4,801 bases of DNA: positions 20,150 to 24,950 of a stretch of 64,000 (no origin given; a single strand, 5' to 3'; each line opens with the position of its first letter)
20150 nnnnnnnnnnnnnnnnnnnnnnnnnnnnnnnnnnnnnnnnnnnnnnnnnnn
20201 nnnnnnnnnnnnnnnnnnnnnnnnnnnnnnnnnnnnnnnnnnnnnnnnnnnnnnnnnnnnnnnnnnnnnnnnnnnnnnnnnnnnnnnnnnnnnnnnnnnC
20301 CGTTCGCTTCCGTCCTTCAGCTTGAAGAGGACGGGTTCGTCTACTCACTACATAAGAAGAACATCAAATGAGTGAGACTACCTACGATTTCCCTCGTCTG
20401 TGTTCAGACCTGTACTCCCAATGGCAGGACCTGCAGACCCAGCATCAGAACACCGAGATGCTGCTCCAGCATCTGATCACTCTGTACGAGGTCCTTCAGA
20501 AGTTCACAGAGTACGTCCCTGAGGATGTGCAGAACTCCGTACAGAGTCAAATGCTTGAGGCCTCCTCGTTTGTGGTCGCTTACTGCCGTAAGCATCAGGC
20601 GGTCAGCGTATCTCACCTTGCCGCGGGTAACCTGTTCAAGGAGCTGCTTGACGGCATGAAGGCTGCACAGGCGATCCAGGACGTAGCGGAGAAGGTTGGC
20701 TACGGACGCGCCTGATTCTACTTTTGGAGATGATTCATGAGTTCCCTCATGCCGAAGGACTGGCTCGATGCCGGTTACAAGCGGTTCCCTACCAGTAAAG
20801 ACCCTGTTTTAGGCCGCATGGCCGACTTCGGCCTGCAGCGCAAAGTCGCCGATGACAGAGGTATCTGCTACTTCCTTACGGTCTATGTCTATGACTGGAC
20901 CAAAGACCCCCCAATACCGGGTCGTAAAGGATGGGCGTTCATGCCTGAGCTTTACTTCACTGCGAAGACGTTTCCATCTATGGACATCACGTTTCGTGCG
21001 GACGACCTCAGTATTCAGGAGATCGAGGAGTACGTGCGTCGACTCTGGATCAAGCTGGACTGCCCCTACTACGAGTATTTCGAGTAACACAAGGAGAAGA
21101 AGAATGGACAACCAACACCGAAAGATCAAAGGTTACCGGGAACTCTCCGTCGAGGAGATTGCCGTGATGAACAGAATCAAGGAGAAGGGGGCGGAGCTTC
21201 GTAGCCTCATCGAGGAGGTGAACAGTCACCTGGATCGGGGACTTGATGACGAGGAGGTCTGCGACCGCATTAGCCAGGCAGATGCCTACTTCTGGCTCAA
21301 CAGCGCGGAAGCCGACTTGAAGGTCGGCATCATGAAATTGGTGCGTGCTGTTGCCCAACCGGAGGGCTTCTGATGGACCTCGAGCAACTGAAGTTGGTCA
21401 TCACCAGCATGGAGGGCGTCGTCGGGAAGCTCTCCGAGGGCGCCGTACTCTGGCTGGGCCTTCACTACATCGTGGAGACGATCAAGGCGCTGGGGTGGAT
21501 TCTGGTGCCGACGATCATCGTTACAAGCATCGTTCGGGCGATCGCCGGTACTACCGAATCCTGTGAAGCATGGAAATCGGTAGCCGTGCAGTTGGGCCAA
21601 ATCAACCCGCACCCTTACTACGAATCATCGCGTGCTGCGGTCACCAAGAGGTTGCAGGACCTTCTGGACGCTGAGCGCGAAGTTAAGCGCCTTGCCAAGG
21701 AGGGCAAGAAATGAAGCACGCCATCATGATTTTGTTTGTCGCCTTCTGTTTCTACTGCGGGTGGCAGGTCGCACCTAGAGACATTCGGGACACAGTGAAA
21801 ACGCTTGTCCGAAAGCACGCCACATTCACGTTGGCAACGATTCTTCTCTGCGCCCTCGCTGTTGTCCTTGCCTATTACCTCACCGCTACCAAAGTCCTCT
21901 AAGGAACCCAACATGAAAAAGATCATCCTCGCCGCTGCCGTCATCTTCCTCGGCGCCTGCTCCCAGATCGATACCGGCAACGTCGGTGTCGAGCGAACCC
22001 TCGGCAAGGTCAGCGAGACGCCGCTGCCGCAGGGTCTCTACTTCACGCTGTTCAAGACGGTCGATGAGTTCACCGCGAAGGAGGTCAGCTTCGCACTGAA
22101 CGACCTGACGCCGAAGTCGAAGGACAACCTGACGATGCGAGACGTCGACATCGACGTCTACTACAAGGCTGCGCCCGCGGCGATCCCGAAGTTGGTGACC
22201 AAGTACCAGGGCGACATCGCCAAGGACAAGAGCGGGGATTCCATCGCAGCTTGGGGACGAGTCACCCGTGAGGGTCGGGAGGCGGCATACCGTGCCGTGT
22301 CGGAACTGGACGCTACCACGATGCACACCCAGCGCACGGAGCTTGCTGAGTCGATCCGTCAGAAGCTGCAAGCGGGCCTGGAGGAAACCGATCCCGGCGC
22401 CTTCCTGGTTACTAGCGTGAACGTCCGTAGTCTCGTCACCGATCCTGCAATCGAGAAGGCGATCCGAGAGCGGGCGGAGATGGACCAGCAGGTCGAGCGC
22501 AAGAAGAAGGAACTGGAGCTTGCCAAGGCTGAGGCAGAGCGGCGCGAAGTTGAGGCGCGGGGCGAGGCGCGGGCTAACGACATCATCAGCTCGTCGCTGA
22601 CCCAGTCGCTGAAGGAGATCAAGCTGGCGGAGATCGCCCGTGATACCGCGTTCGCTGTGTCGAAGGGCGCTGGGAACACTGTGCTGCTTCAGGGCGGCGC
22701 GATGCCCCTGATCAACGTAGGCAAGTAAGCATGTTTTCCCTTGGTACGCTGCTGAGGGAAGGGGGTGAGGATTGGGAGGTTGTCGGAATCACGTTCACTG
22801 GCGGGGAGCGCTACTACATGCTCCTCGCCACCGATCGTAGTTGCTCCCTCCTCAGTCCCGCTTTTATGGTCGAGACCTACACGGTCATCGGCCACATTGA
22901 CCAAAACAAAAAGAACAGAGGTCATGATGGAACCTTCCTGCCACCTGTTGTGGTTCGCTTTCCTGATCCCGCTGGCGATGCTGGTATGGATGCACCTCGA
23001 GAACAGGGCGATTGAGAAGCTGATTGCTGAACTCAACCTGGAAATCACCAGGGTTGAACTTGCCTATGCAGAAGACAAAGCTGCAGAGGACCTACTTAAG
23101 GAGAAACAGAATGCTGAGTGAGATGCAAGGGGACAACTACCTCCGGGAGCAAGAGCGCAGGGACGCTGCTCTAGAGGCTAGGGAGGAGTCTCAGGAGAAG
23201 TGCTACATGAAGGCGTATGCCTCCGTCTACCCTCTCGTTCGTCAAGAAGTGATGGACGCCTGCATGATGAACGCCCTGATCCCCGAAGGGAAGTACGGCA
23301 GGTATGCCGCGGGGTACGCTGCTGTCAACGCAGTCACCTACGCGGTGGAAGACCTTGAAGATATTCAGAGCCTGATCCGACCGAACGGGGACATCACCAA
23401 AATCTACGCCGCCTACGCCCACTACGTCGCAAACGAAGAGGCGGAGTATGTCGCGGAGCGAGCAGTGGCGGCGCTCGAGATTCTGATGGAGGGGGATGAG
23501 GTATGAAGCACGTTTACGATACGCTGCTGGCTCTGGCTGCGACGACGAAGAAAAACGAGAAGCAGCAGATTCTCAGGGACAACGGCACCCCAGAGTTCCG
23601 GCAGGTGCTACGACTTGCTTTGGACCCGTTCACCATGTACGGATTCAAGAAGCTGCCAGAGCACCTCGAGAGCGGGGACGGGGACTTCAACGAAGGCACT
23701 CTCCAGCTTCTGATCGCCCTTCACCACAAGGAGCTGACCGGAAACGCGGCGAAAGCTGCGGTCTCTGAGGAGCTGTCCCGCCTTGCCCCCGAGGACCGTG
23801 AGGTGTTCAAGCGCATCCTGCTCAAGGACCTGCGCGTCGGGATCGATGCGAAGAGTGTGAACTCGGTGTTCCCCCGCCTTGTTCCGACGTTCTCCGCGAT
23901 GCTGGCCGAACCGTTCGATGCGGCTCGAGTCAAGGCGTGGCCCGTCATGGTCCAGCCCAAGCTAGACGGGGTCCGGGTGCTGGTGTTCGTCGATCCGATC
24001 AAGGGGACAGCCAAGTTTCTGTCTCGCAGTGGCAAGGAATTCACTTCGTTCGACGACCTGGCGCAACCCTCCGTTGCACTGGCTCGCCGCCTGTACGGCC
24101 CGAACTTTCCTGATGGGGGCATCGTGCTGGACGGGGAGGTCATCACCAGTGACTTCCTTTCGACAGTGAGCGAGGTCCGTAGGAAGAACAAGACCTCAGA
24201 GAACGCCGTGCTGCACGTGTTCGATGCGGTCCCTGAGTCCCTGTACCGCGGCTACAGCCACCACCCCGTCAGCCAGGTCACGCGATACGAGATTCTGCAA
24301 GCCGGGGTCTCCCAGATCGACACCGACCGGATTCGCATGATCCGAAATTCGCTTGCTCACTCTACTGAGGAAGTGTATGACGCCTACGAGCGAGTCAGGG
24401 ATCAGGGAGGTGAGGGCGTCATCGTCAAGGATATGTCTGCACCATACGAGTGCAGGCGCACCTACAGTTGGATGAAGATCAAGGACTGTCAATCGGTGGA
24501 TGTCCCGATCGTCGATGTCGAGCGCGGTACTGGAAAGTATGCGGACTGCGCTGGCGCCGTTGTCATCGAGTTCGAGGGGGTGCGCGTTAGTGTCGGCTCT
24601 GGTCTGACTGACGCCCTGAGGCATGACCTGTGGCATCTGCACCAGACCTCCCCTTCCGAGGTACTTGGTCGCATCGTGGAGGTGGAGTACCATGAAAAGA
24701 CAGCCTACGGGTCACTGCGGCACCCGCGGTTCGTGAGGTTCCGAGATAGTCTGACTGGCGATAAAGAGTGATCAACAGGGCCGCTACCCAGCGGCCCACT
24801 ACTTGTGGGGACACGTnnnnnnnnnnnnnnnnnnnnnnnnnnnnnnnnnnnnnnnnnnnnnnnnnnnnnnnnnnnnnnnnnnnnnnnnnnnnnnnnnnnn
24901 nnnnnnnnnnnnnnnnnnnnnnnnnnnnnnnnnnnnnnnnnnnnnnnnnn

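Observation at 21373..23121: Phage-encoded SPFH/band-7 lipoprotein flanked by small membrane proteins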

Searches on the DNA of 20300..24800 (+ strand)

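Call 3: search_dna_similar(query=window:20300-24800:+, collection=phages, mode=near, max_rows=25)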
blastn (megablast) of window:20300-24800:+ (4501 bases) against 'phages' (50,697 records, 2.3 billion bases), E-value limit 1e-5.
No match.

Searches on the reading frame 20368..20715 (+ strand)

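Call 6: search_protein_families(library=phrogs, proteins=[window:20368-20715:+], max_evalue=0.1)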
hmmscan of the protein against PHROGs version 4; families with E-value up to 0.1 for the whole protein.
window:20368-20715:+ (115 aa): 2 families
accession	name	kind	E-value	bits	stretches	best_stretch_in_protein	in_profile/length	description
phrog_30034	-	unknown function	0.0025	18.6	1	13-66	146-203/263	-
phrog_31213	-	unknown function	0.084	14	1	37-80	24-67/126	-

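Call 67: search_protein_families(library=pfam, proteins=[window:20368-20715:+], max_evalue=0.01)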
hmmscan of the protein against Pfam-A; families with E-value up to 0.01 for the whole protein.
window:20368-20715:+ (115 aa): 2 families
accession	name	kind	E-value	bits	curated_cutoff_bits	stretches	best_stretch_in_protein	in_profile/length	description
PF02023.22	SCAN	-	0.0071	16.6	27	0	14-75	28-82/90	SCAN domain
PF08269.17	dCache_2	-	0.0075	15.9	26.5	1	27-98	19-89/298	Cache domain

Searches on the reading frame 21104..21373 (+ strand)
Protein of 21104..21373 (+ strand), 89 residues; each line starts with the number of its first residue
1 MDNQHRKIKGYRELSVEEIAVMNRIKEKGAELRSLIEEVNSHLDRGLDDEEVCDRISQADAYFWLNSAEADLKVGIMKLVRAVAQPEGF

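Call 6: search_protein_families(library=phrogs, proteins=[window:21155-21373:+], max_evalue=0.1)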
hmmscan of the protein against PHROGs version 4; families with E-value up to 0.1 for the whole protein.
window:21155-21373:+ (72 aa): 2 families
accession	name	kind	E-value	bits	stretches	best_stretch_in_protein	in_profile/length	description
phrog_717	-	unknown function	1e-13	52.3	1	1-71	216-286/289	-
phrog_29522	-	unknown function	0.0077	17.2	1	1-21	18-38/42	-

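Call 67: search_protein_families(library=pfam, proteins=[window:21104-21373:+], max_evalue=0.01)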
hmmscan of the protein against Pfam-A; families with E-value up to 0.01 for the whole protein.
window:21104-21373:+ (89 aa): 1 family
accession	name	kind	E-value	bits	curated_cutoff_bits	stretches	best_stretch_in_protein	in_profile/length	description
PF24729.2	Acb2_Tad1_hairpin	-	1.1e-09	38.8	27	1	10-85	1-58/58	Acb2/Tad1, hairpin domain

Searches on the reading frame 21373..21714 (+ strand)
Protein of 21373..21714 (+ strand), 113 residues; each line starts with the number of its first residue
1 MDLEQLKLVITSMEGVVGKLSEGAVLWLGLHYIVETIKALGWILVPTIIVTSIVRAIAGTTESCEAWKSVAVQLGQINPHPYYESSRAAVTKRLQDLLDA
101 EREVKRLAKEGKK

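Call 4: search_protein_families(library=pfam, proteins=[window:21373-21714:+], max_evalue=1)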
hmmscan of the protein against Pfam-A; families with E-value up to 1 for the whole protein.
window:21373-21714:+ (113 aa): 0 families

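Call 6: search_protein_families(library=phrogs, proteins=[window:21373-21714:+], max_evalue=0.1)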
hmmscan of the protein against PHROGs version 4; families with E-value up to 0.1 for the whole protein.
window:21373-21714:+ (113 aa): 0 families

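Call 10: search_protein_families(library=ncbifam, proteins=[window:21373-21714:+], max_evalue=0.1)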
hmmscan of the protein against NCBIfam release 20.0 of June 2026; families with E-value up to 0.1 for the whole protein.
window:21373-21714:+ (113 aa): 0 families

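Call 11: search_protein_families(library=padloc, proteins=[window:21373-21714:+], max_evalue=0.1)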
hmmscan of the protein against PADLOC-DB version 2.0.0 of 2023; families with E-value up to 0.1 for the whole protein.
window:21373-21714:+ (113 aa): 0 families

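Call 65: find_homologous_proteins(query=window:21373-21714:+, max_evalue=0.001)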
Query window:21373-21714:+ (113 aa): 2 proteins with E <= 0.001 among 15 candidates.
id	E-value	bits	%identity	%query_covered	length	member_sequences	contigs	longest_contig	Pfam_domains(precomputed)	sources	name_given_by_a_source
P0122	2.6e-65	235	99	100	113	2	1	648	-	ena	-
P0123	2.7e-50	187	81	100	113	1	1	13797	-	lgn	-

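Call 66: find_encoding_contigs(protein=P0123, flank=5000, max_places=2)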
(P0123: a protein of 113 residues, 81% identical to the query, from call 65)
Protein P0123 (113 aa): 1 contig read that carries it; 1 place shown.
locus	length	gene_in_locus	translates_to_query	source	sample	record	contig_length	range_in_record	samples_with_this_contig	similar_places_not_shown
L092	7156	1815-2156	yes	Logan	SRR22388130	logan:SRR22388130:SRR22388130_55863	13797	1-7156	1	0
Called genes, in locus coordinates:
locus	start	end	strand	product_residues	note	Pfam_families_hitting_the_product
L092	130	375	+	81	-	-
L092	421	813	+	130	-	-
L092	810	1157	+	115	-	-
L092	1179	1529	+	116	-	-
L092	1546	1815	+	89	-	-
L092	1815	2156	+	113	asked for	-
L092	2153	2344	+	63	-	-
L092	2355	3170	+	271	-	PF01145:Band_7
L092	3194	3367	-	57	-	-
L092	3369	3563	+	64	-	-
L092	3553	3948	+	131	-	-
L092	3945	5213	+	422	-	PF01068:DNA_ligase_A_M, PF14743:DNA_ligase_OB_2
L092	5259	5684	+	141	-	-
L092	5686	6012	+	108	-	-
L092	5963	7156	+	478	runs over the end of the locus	PF00176:SNF2-rel_dom, PF00271:Helicase_C (weak)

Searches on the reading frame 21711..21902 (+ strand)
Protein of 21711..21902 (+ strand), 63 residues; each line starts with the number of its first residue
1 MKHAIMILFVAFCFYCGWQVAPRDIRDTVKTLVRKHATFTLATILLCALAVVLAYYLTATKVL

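Call 4: search_protein_families(library=pfam, proteins=[window:21711-21902:+], max_evalue=1)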
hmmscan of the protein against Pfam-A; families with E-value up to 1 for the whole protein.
window:21711-21902:+ (63 aa): 4 families
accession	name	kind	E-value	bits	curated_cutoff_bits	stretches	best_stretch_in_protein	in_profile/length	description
PF20517.3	TMEM127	-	0.011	16.3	25.3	1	1-59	10-69/113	Transmembrane protein 127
PF05145.17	AbrB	-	0.014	14.8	29.2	1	7-60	208-260/314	Transition state regulatory protein AbrB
PF06011.17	TRP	-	0.091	12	28.5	1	3-57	204-248/426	Transient receptor potential (TRP) ion channel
PF08510.17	PIG-P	-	0.22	11.8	39.3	1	6-57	11-65/121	PIG-P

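Call 6: search_protein_families(library=phrogs, proteins=[window:21711-21902:+], max_evalue=0.1)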
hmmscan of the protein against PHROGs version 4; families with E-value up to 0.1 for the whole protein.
window:21711-21902:+ (63 aa): 0 families

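Call 10: search_protein_families(library=ncbifam, proteins=[window:21711-21902:+], max_evalue=0.1)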
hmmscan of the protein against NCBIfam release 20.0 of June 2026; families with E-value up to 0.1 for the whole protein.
window:21711-21902:+ (63 aa): 1 family
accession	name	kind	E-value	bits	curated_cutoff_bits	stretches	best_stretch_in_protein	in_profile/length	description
TIGR03082.1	Gneg_AbrB_dup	domain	0.0022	17.8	94.7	1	12-60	53-101/157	membrane protein AbrB duplication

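Call 11: search_protein_families(library=padloc, proteins=[window:21711-21902:+], max_evalue=0.1)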
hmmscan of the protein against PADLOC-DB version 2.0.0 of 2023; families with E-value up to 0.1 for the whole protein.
window:21711-21902:+ (63 aa): 0 families

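Call 56: search_protein_families(library=pfam, alignment_id=A2, max_evalue=0.01)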
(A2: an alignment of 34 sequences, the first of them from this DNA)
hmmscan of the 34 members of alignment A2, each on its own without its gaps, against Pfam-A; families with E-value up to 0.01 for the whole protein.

A. member 1, seq(63 aa): 0 families

B. families by the number of members that match (of 34 scanned): 8 families
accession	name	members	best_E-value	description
PF11137.13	DUF2909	1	0.0011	Protein of unknown function (DUF2909)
PF08510.17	PIG-P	1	0.0015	PIG-P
PF05545.16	FixQ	1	0.0019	Cbb3-type cytochrome oxidase component FixQ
PF19752.4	DUF6239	1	0.0036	Family of unknown function (DUF6239)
PF03188.21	Cytochrom_B561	1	0.0043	Eukaryotic cytochrome b561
PF06724.16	DUF1206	1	0.0045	Domain of Unknown Function (DUF1206)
PF01944.22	SpoIIM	1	0.0075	Stage II sporulation protein M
PF13956.11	Ibs_toxin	1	0.0094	Toxin Ibs, type I toxin-antitoxin system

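Call 63: find_homologous_proteins(query=window:21711-21902:+, max_evalue=0.001)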
Query window:21711-21902:+ (63 aa): 1 proteins with E <= 0.001 among 2 candidates.
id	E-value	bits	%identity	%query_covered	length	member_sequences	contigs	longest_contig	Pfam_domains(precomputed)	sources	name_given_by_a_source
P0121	1.8e-33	130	100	100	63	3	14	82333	-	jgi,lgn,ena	jgi:hypothetical protein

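Call 64: find_encoding_contigs(protein=P0121, flank=3000, max_places=6)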
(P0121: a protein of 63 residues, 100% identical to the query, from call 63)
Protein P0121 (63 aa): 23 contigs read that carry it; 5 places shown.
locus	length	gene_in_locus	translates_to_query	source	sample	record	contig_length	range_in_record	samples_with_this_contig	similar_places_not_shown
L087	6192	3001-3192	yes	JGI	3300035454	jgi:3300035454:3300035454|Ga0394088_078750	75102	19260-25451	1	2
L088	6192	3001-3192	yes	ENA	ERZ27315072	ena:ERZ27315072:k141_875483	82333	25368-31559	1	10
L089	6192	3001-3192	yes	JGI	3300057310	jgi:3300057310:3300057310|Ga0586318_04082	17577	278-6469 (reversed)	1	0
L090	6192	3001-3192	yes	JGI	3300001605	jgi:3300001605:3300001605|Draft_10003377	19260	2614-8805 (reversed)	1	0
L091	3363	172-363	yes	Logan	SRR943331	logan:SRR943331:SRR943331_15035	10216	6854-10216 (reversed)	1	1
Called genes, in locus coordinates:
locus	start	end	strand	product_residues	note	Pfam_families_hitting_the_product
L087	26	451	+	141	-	PF07275:ArdA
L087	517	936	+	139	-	-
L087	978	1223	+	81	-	-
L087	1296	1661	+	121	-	-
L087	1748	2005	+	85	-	-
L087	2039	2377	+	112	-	-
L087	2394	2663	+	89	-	PF24729:Acb2_Tad1_hairpin (faint)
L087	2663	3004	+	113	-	-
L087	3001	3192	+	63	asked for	-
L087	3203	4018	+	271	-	PF01145:Band_7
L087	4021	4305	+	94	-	-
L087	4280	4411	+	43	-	-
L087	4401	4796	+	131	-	-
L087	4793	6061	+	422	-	PF01068:DNA_ligase_A_M, PF14743:DNA_ligase_OB_2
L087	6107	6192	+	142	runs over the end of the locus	-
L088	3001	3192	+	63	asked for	-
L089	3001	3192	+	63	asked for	-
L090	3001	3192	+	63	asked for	-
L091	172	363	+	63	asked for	-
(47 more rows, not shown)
